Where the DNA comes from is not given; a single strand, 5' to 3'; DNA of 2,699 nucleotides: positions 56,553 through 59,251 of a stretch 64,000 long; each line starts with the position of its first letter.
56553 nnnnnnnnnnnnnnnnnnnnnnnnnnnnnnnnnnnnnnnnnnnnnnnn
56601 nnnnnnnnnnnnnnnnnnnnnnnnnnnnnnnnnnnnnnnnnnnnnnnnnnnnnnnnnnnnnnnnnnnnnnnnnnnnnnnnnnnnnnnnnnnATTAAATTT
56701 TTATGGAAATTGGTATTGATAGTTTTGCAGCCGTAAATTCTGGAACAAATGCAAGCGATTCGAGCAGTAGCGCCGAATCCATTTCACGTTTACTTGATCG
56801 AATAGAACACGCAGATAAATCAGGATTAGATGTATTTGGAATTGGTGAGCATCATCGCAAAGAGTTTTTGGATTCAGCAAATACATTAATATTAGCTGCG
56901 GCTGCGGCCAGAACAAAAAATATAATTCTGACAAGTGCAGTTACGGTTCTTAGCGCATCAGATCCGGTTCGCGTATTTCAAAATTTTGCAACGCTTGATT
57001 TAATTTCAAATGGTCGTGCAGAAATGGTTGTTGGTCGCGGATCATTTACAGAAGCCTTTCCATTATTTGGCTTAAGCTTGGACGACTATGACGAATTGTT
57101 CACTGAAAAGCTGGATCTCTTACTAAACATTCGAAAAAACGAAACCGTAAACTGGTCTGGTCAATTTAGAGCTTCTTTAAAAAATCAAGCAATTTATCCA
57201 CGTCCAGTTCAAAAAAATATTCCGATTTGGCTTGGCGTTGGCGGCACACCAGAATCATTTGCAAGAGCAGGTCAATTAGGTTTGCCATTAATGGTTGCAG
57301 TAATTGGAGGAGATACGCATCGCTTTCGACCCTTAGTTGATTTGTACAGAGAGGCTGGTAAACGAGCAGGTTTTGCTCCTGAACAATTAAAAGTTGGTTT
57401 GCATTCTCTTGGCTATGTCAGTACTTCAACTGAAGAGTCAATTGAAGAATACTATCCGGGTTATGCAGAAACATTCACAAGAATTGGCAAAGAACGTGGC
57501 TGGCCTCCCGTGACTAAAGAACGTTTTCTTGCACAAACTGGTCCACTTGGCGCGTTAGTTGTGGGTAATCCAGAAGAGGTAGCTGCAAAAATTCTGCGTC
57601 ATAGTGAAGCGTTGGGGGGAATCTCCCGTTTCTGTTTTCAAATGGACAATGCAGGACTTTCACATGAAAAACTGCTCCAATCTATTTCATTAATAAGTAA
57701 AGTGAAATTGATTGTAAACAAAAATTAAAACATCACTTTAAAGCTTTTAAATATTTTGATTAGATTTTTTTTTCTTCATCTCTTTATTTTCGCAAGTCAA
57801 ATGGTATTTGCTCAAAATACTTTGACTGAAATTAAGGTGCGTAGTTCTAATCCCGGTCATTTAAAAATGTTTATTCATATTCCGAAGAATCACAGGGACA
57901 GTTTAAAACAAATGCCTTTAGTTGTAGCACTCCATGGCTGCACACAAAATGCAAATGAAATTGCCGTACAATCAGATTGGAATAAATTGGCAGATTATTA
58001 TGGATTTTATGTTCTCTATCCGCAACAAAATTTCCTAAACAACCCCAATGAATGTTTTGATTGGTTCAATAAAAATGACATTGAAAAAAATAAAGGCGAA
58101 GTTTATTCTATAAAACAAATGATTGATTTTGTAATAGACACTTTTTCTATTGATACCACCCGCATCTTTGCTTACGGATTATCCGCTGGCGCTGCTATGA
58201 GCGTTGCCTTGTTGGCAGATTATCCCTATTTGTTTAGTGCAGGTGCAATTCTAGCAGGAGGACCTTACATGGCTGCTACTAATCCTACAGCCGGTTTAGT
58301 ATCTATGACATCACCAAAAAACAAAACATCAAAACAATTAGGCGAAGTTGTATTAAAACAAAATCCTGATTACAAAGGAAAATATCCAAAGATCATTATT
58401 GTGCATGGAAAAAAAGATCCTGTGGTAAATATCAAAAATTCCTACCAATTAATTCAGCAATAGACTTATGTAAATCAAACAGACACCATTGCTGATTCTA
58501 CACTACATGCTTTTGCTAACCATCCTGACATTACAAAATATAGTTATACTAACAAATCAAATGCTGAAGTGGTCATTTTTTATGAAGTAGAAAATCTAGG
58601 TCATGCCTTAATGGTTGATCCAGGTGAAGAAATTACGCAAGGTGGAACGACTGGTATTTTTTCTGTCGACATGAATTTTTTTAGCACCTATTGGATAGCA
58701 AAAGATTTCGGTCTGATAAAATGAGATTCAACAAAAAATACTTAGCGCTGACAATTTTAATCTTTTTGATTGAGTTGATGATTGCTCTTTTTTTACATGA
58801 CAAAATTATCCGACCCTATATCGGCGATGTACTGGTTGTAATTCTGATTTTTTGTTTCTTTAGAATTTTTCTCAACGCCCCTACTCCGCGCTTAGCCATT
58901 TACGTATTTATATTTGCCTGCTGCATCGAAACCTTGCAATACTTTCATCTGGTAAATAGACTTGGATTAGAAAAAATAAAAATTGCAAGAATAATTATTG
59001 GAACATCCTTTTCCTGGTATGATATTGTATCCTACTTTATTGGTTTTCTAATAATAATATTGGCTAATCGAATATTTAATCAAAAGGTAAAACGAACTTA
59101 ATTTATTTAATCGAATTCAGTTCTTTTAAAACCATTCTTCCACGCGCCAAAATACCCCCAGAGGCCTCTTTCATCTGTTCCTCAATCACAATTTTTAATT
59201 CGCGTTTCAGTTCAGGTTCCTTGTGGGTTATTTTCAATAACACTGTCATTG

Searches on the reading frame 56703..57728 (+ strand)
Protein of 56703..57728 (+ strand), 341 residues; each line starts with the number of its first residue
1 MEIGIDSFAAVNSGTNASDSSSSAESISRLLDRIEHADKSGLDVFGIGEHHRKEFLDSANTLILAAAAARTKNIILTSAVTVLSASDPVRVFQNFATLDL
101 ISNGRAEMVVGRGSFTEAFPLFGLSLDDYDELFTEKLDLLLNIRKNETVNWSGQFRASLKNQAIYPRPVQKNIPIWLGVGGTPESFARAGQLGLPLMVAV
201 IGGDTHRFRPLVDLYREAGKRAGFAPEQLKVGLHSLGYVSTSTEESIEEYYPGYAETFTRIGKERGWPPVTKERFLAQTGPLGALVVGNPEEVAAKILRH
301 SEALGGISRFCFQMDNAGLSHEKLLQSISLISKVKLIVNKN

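Call 54: search_protein_families(library=pfam, proteins=[window:56703-57728:+], max_evalue=0.001)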
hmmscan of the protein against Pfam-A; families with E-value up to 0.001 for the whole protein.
window:56703-57728:+ (341 aa): 1 family
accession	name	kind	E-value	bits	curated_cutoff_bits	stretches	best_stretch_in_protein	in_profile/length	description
PF00296.26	Bac_luciferase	-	2.7e-53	181.8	27.9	1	15-302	10-308/314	Luciferase-like monooxygenase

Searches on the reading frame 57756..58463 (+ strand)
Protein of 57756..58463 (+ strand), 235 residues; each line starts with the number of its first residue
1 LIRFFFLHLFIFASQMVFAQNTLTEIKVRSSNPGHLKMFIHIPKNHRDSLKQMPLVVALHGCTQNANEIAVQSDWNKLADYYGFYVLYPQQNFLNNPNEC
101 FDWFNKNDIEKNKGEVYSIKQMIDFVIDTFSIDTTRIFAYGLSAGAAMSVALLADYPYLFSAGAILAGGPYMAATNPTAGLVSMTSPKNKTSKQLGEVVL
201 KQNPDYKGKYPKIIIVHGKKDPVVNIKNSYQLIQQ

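Call 54: search_protein_families(library=pfam, proteins=[window:57756-58463:+], max_evalue=0.001)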
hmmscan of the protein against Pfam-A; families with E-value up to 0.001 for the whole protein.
window:57756-58463:+ (235 aa): 7 families
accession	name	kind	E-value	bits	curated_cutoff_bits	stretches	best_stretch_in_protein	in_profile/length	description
PF10503.15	Esterase_PHB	-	1.2e-26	93.7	23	1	49-235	12-194/219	Esterase PHB depolymerase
PF00326.27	Peptidase_S9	-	7.2e-11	42.4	22.6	1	103-234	32-168/213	Prolyl oligopeptidase family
PF20434.5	BD-FAE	-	2.6e-08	34.1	26.8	0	209-234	188-213/215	BD-FAE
PF00756.26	Esterase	-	7.3e-08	32.9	22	1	35-225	7-198/251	Putative esterase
PF02230.22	Abhydrolase_2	-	2.2e-06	28.1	23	1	50-168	11-137/217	Phospholipase/Carboxylesterase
PF12146.15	Hydrolase_4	-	1e-05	25.4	27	0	119-174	62-114/239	Serine aminopeptidase, S33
PF03959.19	FSH1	-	4.5e-05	23.7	21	1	94-234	63-184/211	Serine hydrolase (FSH1)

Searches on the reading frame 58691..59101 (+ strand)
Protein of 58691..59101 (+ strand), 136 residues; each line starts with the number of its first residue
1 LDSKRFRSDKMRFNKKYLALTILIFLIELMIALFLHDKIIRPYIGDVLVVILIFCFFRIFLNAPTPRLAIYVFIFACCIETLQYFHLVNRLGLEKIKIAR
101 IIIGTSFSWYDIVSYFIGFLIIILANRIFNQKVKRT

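Call 54: search_protein_families(library=pfam, proteins=[window:58691-59101:+], max_evalue=0.001)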
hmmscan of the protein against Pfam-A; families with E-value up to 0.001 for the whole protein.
window:58691-59101:+ (136 aa): 1 family
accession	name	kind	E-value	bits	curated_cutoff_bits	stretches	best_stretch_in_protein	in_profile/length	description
PF10990.13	DUF2809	-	8e-29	100.6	29.3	1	36-119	2-86/86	Protein of unknown function (DUF2809)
